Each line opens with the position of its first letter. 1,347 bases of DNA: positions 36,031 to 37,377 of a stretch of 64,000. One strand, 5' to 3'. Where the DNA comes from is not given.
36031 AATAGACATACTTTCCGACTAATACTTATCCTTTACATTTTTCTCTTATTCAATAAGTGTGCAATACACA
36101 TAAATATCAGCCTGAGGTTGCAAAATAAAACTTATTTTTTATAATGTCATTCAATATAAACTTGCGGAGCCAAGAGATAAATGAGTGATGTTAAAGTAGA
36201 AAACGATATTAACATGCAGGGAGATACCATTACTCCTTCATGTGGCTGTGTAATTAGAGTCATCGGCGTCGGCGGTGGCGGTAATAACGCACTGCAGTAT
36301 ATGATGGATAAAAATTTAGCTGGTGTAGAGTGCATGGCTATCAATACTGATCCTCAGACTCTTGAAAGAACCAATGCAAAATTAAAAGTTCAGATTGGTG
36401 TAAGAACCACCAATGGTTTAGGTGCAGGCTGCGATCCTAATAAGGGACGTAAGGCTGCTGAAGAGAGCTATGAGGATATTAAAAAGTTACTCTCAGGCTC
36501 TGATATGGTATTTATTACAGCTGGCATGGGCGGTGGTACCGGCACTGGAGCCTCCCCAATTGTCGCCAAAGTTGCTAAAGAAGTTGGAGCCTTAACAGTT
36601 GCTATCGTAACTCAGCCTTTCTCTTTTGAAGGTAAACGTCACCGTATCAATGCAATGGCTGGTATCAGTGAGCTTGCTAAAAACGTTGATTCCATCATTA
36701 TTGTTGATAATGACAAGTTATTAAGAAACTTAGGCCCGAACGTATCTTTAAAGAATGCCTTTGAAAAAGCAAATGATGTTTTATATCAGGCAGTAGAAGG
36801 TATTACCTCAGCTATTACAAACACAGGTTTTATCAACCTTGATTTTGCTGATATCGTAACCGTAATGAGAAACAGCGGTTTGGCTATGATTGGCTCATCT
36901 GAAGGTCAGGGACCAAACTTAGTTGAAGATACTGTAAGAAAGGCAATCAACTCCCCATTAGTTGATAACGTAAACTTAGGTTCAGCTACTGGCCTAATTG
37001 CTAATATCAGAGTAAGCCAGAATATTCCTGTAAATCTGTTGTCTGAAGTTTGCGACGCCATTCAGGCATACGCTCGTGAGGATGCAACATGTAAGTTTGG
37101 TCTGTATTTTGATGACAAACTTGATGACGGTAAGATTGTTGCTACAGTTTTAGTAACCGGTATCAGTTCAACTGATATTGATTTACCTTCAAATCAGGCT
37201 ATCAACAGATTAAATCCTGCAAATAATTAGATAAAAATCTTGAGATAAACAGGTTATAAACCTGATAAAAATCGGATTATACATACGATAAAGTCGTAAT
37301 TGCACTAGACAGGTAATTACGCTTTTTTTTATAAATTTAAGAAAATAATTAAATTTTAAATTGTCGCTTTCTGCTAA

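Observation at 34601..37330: Tandem ftsZ duplication: second copy lacks the C-terminal linker and FtsA/ZipA-binding peptide and has its own promoter and terminator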

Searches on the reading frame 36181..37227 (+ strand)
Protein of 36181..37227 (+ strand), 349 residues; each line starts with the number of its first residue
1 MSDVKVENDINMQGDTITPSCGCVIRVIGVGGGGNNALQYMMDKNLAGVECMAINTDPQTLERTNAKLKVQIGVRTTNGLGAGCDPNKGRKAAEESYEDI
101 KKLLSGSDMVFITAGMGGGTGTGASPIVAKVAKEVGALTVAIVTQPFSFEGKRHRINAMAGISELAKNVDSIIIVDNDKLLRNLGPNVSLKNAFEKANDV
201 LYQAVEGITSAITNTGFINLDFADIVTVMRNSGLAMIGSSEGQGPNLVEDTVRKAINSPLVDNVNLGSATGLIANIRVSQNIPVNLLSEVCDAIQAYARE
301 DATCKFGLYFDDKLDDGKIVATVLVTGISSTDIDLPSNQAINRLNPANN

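Call 4: search_protein_families(library=pfam, proteins=[window:36181-37227:+])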
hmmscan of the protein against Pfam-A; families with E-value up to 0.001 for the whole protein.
window:36181-37227:+ (349 aa): 2 families
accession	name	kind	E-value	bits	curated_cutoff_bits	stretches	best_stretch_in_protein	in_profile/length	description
PF00091.31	Tubulin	-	5.5e-48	164.2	33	1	25-183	2-188/190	Tubulin/FtsZ family, GTPase domain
PF12327.13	FtsZ_C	-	2.2e-14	54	27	1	233-328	1-94/95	FtsZ family, C-terminal domain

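Call 5: search_protein_families(library=ncbifam, proteins=[window:36181-37227:+])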
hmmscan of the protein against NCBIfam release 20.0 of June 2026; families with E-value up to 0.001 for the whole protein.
window:36181-37227:+ (349 aa): 1 family
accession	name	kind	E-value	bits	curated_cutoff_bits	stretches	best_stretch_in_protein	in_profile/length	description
TIGR00065.1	ftsZ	equivalog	1.8e-107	359.7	295.2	1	15-337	10-333/353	cell division protein FtsZ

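Call 7: find_homologous_proteins(query=window:36181-37227:+, max_evalue=1e-40)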
Query window:36181-37227:+ (349 aa): 7998 proteins with E <= 1e-40 among 8000 candidates; the best 120 are listed.
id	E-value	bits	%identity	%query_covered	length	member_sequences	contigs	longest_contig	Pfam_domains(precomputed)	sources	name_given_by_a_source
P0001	3.7e-220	748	99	100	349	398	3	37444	PF00091.32,PF12327.14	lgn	-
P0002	2.8e-168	577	84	93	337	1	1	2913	PF00091.32,PF12327.14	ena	-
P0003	1.3e-157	542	71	99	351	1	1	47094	PF00091.32,PF12327.14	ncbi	ncbi:MAG: cell division protein FtsZ [Succinivibrio sp.]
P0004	2.6e-152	525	69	99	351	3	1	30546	PF00091.32,PF12327.14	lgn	-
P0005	1.3e-140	487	62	99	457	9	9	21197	PF00091.32,PF12327.14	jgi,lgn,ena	jgi:cell division protein FtsZ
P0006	1.8e-140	486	65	97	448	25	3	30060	PF00091.32,PF12327.14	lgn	-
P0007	5.6e-140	484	63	99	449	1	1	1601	PF00091.32,PF12327.14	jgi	-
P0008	1.9e-139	483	63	99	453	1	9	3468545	PF00091.32,PF12327.14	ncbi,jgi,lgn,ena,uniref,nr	ncbi:cell division protein FtsZ [Succinivibrio dextrinosolvens]|uniref:Cell division protein FtsZ n=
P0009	1.9e-139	483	63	99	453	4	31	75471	PF00091.32,PF12327.14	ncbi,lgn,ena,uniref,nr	ncbi:MAG: cell division protein FtsZ [Succinivibrio dextrinosolvens]|uniref:cell division protein Ft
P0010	5.0e-139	481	63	99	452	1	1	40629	PF00091.32,PF12327.14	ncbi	-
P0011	5.3e-139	481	63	99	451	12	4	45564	PF00091.32,PF12327.14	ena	-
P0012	1.3e-138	480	63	99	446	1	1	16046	PF00091.32,PF12327.14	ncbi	-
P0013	1.6e-138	480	63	99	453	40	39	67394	PF00091.32,PF12327.14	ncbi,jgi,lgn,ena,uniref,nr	ncbi:cell division protein FtsZ [uncultured Succinivibrio sp.]|jgi:cell division protein FtsZ|uniref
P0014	2.2e-137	476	63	99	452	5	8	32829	PF00091.32,PF12327.14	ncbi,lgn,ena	-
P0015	2.8e-137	476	63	99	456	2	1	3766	PF00091.32,PF12327.14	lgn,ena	-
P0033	1.6e-136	473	62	99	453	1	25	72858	PF00091.32,PF12327.14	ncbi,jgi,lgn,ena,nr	ncbi:MAG: cell division protein FtsZ [Succinivibrio sp.]|jgi:cell division protein FtsZ|nr:cell divi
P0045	1.4e-134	467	61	100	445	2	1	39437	PF00091.32,PF12327.14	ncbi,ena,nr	ncbi:MAG: cell division protein FtsZ [Succinivibrio sp.]|nr:cell division protein FtsZ [Succinivibri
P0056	8.6e-132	458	62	99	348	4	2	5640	PF00091.32,PF12327.14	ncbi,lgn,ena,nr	ncbi:MAG TPA: cell division protein FtsZ [Succinivibrionaceae bacterium]|nr:cell division protein Ft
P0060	4.6e-131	455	65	95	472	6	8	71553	PF00091.32,PF12327.14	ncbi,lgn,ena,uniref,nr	ncbi:MAG: cell division protein FtsZ [Candidatus Anaerobiospirillum merdipullorum]|uniref:Cell divis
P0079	7.5e-128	445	61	95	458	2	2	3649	PF00091.32,PF12327.14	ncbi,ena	-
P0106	4.3e-125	436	61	90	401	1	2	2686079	PF00091.32,PF12327.14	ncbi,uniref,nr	ncbi:cell division protein FtsZ [Succinivibrio dextrinosolvens]|uniref:cell division protein FtsZ n=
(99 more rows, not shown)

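Call 11: find_encoding_contigs(protein=P0003, flank=8000, max_places=3)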
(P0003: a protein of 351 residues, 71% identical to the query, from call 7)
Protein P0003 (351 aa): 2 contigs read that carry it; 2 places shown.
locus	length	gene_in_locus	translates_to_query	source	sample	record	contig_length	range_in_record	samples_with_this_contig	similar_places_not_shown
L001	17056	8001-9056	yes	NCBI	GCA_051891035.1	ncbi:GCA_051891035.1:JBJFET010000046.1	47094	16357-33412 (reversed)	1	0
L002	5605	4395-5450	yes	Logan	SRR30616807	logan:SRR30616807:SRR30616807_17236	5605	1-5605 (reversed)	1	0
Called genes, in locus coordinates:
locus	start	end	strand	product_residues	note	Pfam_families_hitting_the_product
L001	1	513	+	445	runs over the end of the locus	PF21799:MurD-like_N, PF08245:Mur_ligase_M, PF02875:Mur_ligase_C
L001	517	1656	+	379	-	PF01098:FTSW_RODA_SPOVE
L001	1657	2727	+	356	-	PF03033:Glyco_transf_28, PF13439:Glyco_transf_4 (weak), PF13579:Glyco_trans_4_4 (weak), PF04101:Glyco_tran_28_C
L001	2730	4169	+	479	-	PF01225:Mur_ligase, PF08245:Mur_ligase_M, PF02875:Mur_ligase_C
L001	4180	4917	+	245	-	PF08478:POTRA_1, PF03799:FtsQ_DivIB_C (weak)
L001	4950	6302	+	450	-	PF11104:PilM_2 (faint), PF02491:SHS2_FTSA, PF06723:MreB_Mbl, PF14450:FtsA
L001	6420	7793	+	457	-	PF00091:Tubulin, PF12327:FtsZ_C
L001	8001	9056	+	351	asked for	PF00091:Tubulin, PF12327:FtsZ_C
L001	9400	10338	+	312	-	PF03331:LpxC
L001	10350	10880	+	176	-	PF01510:Amidase_2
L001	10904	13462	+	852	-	PF11791:Aconitase_B_N, PF06434:Aconitase_2_N, PF00330:Aconitase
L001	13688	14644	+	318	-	PF00056:Ldh_1_N, PF02866:Ldh_1_C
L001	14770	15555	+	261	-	PF00899:ThiF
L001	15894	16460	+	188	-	PF01242:PTPS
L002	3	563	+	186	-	?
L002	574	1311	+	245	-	PF08478:POTRA_1, PF03799:FtsQ_DivIB_C (weak)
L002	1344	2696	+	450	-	PF11104:PilM_2 (faint), PF02491:SHS2_FTSA, PF06723:MreB_Mbl, PF14450:FtsA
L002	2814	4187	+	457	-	PF00091:Tubulin, PF12327:FtsZ_C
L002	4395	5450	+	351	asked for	PF00091:Tubulin, PF12327:FtsZ_C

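Call 12: find_encoding_contigs(protein=P0004, flank=8000, max_places=3)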
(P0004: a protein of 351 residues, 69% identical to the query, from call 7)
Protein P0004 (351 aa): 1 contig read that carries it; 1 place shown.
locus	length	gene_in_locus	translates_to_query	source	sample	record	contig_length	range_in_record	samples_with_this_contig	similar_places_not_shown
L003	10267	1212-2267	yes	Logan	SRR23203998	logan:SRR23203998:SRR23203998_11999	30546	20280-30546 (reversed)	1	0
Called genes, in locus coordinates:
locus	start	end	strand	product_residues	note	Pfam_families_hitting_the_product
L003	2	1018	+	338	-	?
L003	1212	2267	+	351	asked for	PF00091:Tubulin, PF12327:FtsZ_C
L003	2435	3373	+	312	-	PF03331:LpxC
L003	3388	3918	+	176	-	PF01510:Amidase_2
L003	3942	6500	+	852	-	PF11791:Aconitase_B_N, PF06434:Aconitase_2_N, PF00330:Aconitase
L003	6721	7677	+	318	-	PF00056:Ldh_1_N, PF02866:Ldh_1_C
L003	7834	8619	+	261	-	PF00899:ThiF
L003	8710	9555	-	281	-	PF14805:THDPS_N_2, PF00132:Hexapep, PF14602:Hexapep_2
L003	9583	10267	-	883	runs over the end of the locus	PF08335:GlnD_UR_UTase, PF27444:GlnD_3rd, PF01966:HD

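Call 13: find_encoding_contigs(protein=P0001, flank=8000, max_places=4)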
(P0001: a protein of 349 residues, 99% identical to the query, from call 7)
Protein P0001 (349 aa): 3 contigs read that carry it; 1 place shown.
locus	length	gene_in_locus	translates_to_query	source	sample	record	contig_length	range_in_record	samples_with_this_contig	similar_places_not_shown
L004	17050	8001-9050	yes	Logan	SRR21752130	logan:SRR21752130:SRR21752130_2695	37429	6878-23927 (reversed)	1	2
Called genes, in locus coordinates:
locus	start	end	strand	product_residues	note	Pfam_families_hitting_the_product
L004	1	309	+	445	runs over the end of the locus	PF21377:MurD_N (faint), PF21799:MurD-like_N, PF08245:Mur_ligase_M, PF02875:Mur_ligase_C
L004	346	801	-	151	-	-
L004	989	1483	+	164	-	PF01098:FTSW_RODA_SPOVE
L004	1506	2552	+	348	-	PF03033:Glyco_transf_28, PF13439:Glyco_transf_4 (weak), PF13579:Glyco_trans_4_4 (weak), PF04101:Glyco_tran_28_C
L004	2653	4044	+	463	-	PF01225:Mur_ligase, PF08245:Mur_ligase_M, PF02875:Mur_ligase_C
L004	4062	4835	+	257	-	PF08478:POTRA_1, PF03799:FtsQ_DivIB_C (weak)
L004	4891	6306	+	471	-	PF11104:PilM_2 (faint), PF02491:SHS2_FTSA, PF06723:MreB_Mbl, PF14450:FtsA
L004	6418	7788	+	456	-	-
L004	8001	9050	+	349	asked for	PF00091:Tubulin, PF12327:FtsZ_C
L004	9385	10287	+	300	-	PF03331:LpxC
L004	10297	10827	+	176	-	PF01510:Amidase_2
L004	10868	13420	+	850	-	PF11791:Aconitase_B_N, PF06434:Aconitase_2_N, PF00330:Aconitase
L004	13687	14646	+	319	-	PF00056:Ldh_1_N, PF02866:Ldh_1_C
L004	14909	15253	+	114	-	-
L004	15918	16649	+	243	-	PF08238:Sel1 (weak)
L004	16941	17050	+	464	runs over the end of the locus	PF02881:SRP54_N, PF06414:Zeta_toxin (weak), PF00448:SRP54, PF01656:CbiA, PF13401:AAA_22, PF02978:SRP_SPB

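Call 14: find_related_loci(query=window:36181-37227:+, collection=genome_contigs, flank=5000)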
Query window:36181-37227:+ (349 aa) in genome_contigs; peptide patterns used: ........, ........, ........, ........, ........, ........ (x = any residue, [..] = any of these).
153 stretches matched a pattern; 55 encode a relative of the query (tblastn E <= 1e-3); 54 distinct loci.
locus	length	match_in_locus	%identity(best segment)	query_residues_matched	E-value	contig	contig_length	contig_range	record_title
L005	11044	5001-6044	96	1-348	0e+0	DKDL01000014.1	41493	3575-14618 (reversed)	MAG TPA_asm: Succinatimonas sp. UBA6849 UBA6849_contig_3268, whole genome shotgun sequence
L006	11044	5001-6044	96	1-348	0e+0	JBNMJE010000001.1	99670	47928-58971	MAG: Succinivibrio sp. isolate CM_BacSuc2141.78 k141_160928_length_99670_cov_74.0920, whole genome shotgun sequence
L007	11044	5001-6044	95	1-348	0e+0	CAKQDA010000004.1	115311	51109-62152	MAG: uncultured Succinivibrio sp. isolate REFINED_METABAT215_TOP10_CONTIGS_1500_ASSEMBLY_K77_MERGED__Hadza_MoBio_hadza-A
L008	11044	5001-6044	97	1-348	0e+0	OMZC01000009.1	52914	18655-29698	uncultured gamma proteobacterium isolate hRUG862 genome assembly, contig: NODE_337_length_52914_cov_12.4596, whole genom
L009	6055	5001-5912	47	25-330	1e-74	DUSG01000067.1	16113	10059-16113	MAG TPA_asm: Clostridiales bacterium isolate AS04akNAM_111 7558_AS04, whole genome shotgun sequence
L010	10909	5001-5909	46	25-328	2e-73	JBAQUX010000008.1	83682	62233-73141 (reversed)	MAG: Minisyncoccia bacterium isolate MFD03283_ilm_asm_bin10 k127_85818, whole genome shotgun sequence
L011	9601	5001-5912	47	25-330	1e-72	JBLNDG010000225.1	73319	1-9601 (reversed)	MAG: Caulobacteraceae bacterium isolate MAG105 PRJNA950955_bin14_renamed_224, whole genome shotgun sequence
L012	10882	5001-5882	47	36-330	4e-72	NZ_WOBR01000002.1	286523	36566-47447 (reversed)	Aliivibrio fischeri strain emors.2.1 E._mors_2.1.4336_contig_2, whole genome shotgun sequence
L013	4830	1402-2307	46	25-328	7e-72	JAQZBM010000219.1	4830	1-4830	MAG: Clostridia bacterium isolate L_E1_T20_C_bin.105 scaffold_34001, whole genome shotgun sequence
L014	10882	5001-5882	47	36-330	4e-72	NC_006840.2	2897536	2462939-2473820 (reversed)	Aliivibrio fischeri ES114 chromosome I, complete sequence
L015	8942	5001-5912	46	25-330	4e-72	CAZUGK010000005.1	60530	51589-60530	MAG TPA_asm: uncultured Clostridiaceae bacterium isolate binchicken_co104_9 genome assembly, contig: NODE_408_length_605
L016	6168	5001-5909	46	25-329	9e-72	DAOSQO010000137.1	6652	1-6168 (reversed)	MAG TPA_asm: Bacillota bacterium isolate AMR_MDS_2291 NODE_10634_length_6652_cov_4.897074, whole genome shotgun sequence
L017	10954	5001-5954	45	4-330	1e-71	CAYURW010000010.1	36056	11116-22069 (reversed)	MAG TPA_asm: uncultured Clostridiaceae bacterium isolate SRP192927_co1_996 genome assembly, contig: NODE_1834_length_360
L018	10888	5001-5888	46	36-328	1e-70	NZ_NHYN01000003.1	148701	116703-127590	Helicobacter sp. 15-1451 NODE_3_length_148701_cov_65.0882, whole genome shotgun sequence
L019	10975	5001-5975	43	8-332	1e-69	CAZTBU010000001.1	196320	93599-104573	MAG TPA_asm: uncultured Clostridia bacterium isolate SRP314395_co1_227 genome assembly, contig: NODE_12_length_196320_co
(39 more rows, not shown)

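Call 15: find_encoding_contigs(protein=P0106, flank=6000, max_places=3)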
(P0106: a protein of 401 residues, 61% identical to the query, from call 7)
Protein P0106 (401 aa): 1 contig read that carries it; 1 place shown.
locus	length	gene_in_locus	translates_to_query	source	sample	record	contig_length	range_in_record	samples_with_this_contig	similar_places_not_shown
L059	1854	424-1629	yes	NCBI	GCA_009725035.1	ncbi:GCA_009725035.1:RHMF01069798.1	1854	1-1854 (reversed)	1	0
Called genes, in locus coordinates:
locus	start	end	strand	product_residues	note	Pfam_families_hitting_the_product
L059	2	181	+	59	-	?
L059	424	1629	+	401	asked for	PF00091:Tubulin, PF12327:FtsZ_C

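Call 16: find_encoding_contigs(protein=P0008, flank=6000, max_places=3)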
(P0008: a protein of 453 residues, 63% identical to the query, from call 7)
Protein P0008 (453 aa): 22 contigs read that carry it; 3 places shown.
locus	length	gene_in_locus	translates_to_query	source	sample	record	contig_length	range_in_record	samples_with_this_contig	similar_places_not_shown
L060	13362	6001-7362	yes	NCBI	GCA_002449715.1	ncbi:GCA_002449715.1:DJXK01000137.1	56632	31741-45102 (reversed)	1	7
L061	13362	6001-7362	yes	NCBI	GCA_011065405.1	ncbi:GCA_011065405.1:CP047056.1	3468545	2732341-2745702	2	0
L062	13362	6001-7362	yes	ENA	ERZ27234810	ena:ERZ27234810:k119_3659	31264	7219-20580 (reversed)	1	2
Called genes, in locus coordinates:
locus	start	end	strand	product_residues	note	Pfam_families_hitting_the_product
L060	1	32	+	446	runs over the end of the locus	PF21799:MurD-like_N, PF08245:Mur_ligase_M, PF02875:Mur_ligase_C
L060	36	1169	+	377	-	PF01098:FTSW_RODA_SPOVE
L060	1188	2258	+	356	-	PF03033:Glyco_transf_28, PF13439:Glyco_transf_4 (faint), PF04101:Glyco_tran_28_C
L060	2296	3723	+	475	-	PF01225:Mur_ligase, PF08245:Mur_ligase_M, PF02875:Mur_ligase_C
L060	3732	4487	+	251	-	PF08478:POTRA_1, PF03799:FtsQ_DivIB_C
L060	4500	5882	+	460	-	PF11104:PilM_2 (faint), PF02491:SHS2_FTSA, PF06723:MreB_Mbl, PF14450:FtsA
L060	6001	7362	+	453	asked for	PF00091:Tubulin, PF12327:FtsZ_C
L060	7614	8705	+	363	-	PF09084:NMT1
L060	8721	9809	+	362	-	PF09084:NMT1 (faint)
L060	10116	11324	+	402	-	PF00091:Tubulin, PF12327:FtsZ_C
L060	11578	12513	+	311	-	PF03331:LpxC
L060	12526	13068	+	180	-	PF01510:Amidase_2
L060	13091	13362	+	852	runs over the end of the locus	PF11791:Aconitase_B_N, PF06434:Aconitase_2_N, PF00330:Aconitase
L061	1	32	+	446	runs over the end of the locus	PF21799:MurD-like_N, PF08245:Mur_ligase_M, PF02875:Mur_ligase_C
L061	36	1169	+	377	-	PF01098:FTSW_RODA_SPOVE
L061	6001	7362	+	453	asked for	PF00091:Tubulin, PF12327:FtsZ_C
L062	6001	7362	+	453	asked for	PF00091:Tubulin, PF12327:FtsZ_C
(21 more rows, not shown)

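Call 17: find_encoding_contigs(protein=P0056, flank=6000, max_places=3)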
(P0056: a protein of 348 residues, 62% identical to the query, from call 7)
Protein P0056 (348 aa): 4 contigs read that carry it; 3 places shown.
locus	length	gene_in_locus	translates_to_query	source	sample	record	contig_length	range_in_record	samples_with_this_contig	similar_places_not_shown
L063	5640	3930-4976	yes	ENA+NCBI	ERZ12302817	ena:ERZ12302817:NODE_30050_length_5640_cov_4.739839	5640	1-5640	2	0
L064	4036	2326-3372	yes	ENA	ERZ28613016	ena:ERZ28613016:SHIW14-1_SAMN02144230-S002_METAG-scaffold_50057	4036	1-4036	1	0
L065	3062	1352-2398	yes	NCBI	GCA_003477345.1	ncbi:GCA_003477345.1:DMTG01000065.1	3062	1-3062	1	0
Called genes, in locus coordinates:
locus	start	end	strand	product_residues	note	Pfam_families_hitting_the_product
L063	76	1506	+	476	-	PF01225:Mur_ligase, PF08245:Mur_ligase_M, PF02875:Mur_ligase_C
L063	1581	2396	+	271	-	PF08478:POTRA_1, PF03799:FtsQ_DivIB_C (weak)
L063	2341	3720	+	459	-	PF06723:MreB_Mbl (faint), PF02491:SHS2_FTSA, PF11104:PilM_2, PF14450:FtsA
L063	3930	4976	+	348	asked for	PF00091:Tubulin, PF12327:FtsZ_C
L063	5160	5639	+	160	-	PF03331:LpxC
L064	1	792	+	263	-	?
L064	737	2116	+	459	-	PF06723:MreB_Mbl (faint), PF02491:SHS2_FTSA, PF11104:PilM_2, PF14450:FtsA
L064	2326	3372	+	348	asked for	PF00091:Tubulin, PF12327:FtsZ_C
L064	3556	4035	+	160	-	PF03331:LpxC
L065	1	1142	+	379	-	PF02491:SHS2_FTSA, PF11104:PilM_2, PF06723:MreB_Mbl (weak), PF14450:FtsA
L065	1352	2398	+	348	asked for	PF00091:Tubulin, PF12327:FtsZ_C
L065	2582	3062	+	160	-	PF03331:LpxC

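Call 33: find_encoding_contigs(protein=P0033, flank=5000, max_places=2)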
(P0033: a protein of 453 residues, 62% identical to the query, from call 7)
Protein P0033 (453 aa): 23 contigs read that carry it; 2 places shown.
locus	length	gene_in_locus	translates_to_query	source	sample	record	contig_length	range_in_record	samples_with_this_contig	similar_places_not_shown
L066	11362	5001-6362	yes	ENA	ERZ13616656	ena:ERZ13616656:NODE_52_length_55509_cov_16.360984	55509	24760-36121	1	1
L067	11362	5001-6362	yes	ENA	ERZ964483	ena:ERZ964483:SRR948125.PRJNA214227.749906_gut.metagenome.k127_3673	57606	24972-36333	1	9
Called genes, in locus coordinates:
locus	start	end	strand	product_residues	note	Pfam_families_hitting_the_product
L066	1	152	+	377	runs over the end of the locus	PF01098:FTSW_RODA_SPOVE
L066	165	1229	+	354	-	PF03033:Glyco_transf_28, PF13579:Glyco_trans_4_4 (weak), PF04101:Glyco_tran_28_C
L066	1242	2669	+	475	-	PF01225:Mur_ligase, PF08245:Mur_ligase_M, PF02875:Mur_ligase_C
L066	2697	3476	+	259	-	PF08478:POTRA_1, PF03799:FtsQ_DivIB_C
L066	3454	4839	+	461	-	PF11104:PilM_2 (faint), PF02491:SHS2_FTSA, PF06723:MreB_Mbl (weak), PF14450:FtsA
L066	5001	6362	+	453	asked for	PF00091:Tubulin, PF12327:FtsZ_C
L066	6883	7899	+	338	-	PF16868:NMT1_3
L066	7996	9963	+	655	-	PF06808:DctM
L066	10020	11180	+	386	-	PF13088:BNR_2, PF24316:Tli3 (faint), PF02012:BNR (faint)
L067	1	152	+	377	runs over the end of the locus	PF01098:FTSW_RODA_SPOVE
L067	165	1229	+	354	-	PF03033:Glyco_transf_28, PF13579:Glyco_trans_4_4 (weak), PF04101:Glyco_tran_28_C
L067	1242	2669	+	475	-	PF01225:Mur_ligase, PF08245:Mur_ligase_M, PF02875:Mur_ligase_C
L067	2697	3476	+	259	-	PF08478:POTRA_1, PF03799:FtsQ_DivIB_C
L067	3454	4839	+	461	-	PF11104:PilM_2 (faint), PF02491:SHS2_FTSA, PF06723:MreB_Mbl (weak), PF14450:FtsA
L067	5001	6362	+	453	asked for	PF00091:Tubulin, PF12327:FtsZ_C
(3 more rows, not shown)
